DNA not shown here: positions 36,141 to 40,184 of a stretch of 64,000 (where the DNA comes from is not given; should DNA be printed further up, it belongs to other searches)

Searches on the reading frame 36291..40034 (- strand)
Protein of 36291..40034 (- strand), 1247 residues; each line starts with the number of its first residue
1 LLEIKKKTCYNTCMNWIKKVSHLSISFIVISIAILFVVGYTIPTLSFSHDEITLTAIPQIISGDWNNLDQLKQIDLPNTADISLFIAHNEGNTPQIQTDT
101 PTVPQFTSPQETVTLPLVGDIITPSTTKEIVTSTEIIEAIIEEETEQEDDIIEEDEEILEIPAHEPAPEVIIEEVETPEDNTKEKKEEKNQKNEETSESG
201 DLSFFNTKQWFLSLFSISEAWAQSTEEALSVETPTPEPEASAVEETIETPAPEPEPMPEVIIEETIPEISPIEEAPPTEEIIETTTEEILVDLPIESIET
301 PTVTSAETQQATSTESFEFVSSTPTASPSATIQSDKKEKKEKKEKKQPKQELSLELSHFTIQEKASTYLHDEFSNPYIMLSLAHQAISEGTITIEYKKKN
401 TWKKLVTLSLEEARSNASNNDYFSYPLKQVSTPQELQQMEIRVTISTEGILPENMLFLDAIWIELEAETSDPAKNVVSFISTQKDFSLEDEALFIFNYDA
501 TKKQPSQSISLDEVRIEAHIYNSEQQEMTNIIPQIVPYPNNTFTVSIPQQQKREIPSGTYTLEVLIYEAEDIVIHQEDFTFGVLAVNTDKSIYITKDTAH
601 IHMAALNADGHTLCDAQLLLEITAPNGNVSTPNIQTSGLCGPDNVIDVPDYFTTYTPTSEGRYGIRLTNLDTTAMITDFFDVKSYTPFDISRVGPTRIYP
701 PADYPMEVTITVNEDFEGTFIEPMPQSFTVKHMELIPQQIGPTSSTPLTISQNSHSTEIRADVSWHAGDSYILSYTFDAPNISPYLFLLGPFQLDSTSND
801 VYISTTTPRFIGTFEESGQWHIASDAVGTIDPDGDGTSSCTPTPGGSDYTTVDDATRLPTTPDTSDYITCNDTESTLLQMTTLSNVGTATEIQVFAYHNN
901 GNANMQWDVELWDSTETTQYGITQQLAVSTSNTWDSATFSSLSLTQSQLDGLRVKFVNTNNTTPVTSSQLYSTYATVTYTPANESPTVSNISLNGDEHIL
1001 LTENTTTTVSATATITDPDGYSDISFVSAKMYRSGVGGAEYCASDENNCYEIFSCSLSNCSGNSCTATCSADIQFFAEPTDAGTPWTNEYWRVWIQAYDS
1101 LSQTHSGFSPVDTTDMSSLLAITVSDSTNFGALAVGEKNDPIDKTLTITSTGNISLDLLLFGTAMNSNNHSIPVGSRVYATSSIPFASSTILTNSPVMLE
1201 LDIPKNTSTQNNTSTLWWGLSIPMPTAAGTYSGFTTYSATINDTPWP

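Call 48: search_protein_families(library=pfam, proteins=[window:36291-40034:-], max_evalue=0.01)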
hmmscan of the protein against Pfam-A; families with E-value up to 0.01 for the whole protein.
window:36291-40034:- (1247 aa): 1 family
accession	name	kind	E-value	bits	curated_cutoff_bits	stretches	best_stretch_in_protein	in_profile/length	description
PF01835.25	MG2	-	0.0025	18.6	32.8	0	586-631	4-49/96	MG2 domain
